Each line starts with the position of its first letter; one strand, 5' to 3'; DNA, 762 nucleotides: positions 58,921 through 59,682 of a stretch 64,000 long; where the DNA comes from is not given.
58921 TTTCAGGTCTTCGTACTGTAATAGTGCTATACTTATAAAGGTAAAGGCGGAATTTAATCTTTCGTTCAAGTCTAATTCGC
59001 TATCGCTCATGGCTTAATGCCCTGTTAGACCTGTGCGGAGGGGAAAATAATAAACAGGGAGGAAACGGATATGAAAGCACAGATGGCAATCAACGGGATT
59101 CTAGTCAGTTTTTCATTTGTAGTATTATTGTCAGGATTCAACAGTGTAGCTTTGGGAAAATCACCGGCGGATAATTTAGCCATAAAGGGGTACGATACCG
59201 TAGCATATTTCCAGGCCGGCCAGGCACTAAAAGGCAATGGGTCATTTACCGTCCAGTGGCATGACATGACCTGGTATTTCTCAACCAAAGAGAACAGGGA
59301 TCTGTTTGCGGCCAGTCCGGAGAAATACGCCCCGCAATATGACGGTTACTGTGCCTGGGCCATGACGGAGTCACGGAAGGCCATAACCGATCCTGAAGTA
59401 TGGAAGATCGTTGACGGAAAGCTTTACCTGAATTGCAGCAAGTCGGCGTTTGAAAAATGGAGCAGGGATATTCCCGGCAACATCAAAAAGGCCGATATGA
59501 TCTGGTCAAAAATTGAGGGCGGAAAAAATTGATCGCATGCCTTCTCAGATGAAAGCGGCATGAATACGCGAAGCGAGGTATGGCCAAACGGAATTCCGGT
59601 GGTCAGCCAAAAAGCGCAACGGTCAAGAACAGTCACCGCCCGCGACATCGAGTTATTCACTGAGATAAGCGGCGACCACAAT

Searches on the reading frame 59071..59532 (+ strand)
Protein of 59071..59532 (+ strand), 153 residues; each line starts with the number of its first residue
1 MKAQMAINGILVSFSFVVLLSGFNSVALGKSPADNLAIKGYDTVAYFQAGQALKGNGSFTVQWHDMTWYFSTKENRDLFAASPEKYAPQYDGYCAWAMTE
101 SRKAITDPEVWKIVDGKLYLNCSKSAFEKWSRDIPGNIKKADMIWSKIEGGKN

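Call 56: search_protein_families(library=pfam, proteins=[window:59071-59532:+])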
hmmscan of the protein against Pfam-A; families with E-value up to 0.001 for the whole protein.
window:59071-59532:+ (153 aa): 1 family
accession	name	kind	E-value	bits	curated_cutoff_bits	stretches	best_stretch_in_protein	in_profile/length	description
PF04945.19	YHS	-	2.3e-06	27.9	30.3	1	49-90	6-47/47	YHS domain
